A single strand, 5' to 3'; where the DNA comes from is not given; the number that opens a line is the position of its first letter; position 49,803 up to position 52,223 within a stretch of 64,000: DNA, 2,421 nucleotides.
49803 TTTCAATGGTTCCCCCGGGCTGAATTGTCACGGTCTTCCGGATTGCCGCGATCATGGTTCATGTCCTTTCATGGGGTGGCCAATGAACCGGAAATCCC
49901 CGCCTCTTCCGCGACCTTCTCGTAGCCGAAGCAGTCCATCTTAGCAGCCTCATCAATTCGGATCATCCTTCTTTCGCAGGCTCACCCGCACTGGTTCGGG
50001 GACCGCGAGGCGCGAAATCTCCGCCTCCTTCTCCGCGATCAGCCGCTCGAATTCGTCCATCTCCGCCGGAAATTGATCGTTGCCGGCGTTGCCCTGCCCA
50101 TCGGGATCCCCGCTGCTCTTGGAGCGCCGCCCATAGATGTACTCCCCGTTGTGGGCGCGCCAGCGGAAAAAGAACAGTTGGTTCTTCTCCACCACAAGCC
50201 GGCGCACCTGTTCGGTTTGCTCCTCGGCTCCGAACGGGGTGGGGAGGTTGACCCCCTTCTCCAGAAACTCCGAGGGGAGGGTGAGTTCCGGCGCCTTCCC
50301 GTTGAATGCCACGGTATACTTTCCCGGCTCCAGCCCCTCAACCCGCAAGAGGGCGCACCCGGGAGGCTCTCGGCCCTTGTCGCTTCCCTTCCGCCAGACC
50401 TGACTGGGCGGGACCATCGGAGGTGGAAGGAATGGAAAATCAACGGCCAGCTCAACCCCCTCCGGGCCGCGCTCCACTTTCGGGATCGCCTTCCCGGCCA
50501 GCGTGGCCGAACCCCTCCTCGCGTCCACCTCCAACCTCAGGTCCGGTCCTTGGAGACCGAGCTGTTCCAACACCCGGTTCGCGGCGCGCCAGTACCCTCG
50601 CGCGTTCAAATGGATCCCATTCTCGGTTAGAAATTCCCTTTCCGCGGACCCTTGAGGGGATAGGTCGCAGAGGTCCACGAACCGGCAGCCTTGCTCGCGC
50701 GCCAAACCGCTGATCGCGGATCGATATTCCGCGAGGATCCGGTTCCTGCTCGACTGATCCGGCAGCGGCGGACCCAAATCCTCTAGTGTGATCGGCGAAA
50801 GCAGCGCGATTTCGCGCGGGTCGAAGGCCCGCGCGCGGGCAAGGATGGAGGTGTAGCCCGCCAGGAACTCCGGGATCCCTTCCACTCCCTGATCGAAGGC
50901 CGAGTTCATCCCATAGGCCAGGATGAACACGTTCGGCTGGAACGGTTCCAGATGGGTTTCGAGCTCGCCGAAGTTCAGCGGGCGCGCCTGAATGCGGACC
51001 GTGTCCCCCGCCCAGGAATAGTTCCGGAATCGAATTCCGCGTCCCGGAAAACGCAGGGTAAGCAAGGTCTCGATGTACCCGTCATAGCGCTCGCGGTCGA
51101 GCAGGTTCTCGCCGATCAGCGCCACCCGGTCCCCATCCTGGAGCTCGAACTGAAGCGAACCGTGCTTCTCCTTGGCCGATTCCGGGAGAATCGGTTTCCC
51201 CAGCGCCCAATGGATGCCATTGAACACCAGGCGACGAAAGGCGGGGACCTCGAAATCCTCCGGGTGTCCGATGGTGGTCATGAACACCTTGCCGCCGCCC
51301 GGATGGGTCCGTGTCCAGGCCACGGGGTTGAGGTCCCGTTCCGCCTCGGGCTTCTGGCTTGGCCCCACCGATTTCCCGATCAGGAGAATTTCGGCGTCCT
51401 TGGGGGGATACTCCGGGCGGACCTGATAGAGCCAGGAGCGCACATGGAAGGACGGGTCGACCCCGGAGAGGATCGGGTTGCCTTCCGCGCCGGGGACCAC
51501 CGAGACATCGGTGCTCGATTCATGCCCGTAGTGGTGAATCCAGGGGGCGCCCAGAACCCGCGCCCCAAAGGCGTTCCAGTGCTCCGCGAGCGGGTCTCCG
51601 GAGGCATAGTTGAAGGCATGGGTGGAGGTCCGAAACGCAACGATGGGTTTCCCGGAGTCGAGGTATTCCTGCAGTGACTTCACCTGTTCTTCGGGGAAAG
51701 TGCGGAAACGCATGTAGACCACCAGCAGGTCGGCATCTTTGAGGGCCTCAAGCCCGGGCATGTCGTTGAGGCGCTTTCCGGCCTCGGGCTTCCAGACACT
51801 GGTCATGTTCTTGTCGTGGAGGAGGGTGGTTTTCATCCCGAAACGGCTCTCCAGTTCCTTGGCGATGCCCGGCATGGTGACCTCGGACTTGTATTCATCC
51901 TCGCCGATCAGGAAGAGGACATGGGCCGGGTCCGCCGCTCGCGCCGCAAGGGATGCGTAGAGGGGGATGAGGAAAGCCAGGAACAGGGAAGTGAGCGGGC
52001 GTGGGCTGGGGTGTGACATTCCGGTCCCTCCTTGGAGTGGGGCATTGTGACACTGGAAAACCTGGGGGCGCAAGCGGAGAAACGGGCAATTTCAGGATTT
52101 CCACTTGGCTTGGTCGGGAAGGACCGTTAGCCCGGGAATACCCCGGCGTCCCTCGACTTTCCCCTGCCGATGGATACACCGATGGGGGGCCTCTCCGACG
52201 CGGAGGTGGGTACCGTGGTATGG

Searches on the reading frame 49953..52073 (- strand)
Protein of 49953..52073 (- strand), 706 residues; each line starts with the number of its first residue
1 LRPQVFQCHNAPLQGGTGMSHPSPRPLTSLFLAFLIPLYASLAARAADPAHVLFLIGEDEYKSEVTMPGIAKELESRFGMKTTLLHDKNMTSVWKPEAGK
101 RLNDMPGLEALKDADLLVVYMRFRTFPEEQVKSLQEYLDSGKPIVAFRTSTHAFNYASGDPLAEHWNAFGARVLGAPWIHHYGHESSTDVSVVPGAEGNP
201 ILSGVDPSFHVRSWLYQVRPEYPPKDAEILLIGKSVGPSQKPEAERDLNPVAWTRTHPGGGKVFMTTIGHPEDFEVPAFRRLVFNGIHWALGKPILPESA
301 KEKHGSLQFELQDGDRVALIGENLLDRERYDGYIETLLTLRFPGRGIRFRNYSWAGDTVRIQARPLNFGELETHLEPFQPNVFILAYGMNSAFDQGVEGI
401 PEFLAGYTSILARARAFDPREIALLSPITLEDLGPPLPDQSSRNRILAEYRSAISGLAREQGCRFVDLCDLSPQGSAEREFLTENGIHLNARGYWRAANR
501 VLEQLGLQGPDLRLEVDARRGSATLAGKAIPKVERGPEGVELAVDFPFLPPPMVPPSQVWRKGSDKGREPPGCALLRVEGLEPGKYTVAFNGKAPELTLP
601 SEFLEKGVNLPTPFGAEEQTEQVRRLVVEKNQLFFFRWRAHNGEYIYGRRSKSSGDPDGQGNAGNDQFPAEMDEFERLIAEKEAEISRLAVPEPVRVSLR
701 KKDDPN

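Call 38: search_protein_families(library=pfam, proteins=[window:49953-52073:-], max_evalue=0.001)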
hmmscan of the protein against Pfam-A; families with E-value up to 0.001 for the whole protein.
window:49953-52073:- (706 aa): 2 families
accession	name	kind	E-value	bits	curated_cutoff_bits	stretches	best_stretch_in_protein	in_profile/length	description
PF06283.17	ThuA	-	6.2e-19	69.5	33.4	1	109-290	46-209/209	Trehalose utilisation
PF13472.12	Lipase_GDSL_2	-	6.5e-16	59.8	32.9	1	327-495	16-177/178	GDSL-like Lipase/Acylhydrolase family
